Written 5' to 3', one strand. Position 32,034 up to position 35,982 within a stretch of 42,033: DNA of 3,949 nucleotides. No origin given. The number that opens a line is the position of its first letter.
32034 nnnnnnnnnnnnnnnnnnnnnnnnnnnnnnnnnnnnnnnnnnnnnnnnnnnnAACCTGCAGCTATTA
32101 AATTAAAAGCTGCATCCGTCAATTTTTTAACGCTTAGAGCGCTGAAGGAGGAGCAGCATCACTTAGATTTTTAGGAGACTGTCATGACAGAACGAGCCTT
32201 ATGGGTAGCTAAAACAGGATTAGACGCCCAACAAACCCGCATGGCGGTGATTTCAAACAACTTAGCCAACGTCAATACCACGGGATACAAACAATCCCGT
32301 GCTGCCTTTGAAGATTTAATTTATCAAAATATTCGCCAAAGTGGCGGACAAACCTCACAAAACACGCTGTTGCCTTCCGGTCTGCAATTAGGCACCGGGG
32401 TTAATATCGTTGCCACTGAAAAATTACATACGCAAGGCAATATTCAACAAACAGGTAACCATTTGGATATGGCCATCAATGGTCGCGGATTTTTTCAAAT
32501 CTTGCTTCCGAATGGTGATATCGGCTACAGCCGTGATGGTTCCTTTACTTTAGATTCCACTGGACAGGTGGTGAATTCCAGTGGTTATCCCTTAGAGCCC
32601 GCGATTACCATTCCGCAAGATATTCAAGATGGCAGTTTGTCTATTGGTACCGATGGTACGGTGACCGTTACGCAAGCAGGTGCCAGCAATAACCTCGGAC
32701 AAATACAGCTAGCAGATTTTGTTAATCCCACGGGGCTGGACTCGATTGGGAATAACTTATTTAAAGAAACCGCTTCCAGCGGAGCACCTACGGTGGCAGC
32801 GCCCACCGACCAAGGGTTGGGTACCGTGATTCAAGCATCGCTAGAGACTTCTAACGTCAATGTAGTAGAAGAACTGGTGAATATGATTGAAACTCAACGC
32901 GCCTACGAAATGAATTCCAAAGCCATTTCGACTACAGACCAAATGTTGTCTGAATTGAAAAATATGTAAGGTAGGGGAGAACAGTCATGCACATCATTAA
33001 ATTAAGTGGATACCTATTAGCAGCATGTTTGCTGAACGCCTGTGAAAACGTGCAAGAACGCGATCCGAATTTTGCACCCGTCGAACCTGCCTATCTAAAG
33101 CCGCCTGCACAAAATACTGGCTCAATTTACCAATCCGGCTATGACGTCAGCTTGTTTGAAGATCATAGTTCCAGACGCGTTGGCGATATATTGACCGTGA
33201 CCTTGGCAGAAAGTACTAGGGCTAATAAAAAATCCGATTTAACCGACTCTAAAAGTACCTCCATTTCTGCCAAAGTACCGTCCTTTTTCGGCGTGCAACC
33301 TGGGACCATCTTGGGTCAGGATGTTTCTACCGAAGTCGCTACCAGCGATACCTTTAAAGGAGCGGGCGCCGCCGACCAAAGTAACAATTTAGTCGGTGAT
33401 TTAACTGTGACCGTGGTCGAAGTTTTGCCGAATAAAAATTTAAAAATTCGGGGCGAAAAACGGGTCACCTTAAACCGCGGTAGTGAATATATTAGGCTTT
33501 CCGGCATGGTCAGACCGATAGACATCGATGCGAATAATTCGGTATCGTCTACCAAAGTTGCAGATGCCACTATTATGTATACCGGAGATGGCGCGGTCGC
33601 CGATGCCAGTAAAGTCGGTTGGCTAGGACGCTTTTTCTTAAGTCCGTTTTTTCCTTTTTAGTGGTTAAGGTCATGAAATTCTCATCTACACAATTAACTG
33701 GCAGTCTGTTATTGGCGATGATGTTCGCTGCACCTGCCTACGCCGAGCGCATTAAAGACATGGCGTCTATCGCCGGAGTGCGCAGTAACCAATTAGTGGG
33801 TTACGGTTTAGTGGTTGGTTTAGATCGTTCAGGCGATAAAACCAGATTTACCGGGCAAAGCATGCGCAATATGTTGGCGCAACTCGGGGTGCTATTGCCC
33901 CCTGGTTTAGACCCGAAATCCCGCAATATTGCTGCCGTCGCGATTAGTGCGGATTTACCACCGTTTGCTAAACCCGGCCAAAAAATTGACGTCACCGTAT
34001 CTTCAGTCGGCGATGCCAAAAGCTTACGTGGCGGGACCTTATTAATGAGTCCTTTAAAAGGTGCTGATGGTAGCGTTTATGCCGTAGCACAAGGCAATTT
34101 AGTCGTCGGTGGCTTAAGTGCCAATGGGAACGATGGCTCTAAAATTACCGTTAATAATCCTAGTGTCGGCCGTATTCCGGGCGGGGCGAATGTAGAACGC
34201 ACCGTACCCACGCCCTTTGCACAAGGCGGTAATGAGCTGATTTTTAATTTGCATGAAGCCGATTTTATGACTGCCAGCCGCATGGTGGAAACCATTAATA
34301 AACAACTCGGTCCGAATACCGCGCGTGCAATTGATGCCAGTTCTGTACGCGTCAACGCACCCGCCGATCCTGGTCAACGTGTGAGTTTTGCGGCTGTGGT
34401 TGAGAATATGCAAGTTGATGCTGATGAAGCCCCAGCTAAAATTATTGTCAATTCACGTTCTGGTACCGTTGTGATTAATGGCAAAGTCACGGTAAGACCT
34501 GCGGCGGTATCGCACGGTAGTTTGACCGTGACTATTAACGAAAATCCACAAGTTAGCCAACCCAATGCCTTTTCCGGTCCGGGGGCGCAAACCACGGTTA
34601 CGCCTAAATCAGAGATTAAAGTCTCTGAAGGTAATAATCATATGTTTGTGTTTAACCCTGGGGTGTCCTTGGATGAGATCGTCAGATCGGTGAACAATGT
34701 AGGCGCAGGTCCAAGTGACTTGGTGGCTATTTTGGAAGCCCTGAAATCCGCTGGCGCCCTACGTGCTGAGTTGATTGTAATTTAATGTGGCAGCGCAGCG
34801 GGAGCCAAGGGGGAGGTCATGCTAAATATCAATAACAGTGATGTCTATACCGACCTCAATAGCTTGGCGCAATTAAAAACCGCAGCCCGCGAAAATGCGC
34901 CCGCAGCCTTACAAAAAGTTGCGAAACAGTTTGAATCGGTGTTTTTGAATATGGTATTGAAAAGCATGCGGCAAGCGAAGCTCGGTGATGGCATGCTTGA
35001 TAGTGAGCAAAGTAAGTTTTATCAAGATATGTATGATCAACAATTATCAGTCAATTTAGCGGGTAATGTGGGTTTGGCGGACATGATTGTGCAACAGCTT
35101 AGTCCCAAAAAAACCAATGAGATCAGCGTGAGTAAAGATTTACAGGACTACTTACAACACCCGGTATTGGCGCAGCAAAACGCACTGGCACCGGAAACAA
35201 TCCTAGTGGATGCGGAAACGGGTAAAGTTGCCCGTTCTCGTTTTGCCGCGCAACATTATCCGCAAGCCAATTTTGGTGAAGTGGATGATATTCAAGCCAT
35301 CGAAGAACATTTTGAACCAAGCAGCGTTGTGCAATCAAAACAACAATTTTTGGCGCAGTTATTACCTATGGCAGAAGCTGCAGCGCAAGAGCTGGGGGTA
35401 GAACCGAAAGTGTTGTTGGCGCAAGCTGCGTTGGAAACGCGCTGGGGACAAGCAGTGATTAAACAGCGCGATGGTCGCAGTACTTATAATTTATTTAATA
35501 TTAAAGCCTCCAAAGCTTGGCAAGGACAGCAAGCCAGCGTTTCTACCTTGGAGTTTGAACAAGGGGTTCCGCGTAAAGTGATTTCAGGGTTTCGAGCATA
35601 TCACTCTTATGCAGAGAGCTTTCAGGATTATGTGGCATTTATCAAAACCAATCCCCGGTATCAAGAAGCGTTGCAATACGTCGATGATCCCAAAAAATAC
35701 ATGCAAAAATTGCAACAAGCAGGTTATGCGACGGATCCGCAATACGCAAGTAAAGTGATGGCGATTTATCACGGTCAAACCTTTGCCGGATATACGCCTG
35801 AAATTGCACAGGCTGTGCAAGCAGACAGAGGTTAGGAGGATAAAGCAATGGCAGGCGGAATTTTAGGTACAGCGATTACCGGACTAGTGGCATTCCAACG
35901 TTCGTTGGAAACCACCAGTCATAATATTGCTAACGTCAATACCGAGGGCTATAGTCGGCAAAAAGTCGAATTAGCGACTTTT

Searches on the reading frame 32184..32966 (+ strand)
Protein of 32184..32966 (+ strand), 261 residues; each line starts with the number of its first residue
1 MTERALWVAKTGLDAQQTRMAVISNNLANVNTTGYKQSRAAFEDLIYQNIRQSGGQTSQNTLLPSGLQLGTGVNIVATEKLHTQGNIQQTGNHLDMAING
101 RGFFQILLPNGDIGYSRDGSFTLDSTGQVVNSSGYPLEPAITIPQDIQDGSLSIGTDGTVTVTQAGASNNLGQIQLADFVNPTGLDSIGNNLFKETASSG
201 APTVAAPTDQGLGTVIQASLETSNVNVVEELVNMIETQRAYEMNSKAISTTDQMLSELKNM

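Call 62: search_protein_families(library=pfam, proteins=[window:32184-32966:+], max_evalue=0.00001)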
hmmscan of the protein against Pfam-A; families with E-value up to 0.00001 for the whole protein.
window:32184-32966:+ (261 aa): 3 families
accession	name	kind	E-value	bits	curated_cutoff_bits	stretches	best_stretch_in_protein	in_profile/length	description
PF22692.1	LlgE_F_G_D1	-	1.5e-25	89.6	27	1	97-162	1-64/64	Flagellar hook protein FlgE/F/G D1 domain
PF06429.18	Flg_bbr_C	-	2.2e-20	72.3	23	1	217-261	2-46/46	Flagellar basal body rod FlgEFG protein C-terminal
PF00460.25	Flg_bb_rod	-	1.2e-12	47.9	20.7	1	8-36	3-31/31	Flagella basal body rod protein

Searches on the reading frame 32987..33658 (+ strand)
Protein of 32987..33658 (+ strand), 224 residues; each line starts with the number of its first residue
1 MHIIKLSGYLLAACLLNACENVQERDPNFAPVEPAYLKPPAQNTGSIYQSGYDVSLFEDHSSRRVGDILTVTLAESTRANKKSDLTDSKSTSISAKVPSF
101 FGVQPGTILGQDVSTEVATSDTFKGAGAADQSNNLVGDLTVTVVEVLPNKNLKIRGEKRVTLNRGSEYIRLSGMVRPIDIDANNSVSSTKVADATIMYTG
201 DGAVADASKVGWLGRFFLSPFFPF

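Call 62: search_protein_families(library=pfam, proteins=[window:32987-33658:+], max_evalue=0.00001)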
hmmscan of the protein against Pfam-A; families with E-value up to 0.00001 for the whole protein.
window:32987-33658:+ (224 aa): 1 family
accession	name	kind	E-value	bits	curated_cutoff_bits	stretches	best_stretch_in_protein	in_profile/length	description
PF02107.21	FlgH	-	4.3e-58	196.2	27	1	42-222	2-171/172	Flagellar L-ring protein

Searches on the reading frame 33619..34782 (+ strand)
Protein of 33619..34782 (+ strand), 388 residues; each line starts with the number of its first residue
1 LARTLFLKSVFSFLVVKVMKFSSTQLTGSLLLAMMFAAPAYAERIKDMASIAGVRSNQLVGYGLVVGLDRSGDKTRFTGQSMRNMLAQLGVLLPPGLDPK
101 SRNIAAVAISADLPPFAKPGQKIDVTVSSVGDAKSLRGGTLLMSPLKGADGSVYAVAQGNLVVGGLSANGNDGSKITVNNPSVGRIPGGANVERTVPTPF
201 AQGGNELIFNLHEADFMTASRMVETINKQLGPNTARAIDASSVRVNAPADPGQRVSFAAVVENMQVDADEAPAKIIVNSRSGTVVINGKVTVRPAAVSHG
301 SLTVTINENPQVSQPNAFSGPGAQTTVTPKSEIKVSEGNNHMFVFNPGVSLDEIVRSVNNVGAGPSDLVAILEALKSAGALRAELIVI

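Call 62: search_protein_families(library=pfam, proteins=[window:33619-34782:+], max_evalue=0.00001)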
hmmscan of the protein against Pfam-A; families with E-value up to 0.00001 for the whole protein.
window:33619-34782:+ (388 aa): 1 family
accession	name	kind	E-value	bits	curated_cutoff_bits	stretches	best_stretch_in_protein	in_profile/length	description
PF02119.21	FlgI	-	9.6e-139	462.5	25.3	1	44-387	1-343/343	Flagellar P-ring protein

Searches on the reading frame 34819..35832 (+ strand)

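Call 62: search_protein_families(library=pfam, proteins=[window:34819-35832:+], max_evalue=0.00001)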
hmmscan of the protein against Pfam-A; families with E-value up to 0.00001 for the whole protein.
window:34819-35832:+ (338 aa): 2 families
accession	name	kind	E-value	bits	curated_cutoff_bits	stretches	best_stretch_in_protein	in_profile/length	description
PF01832.25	Glucosaminidase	-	6.6e-35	120.9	30.2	1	183-318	2-119/123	Mannosyl-glycoprotein endo-beta-N-acetylglucosaminidase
PF10135.14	Rod-binding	-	1.6e-15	57.8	25.1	1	48-93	1-51/51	Rod binding protein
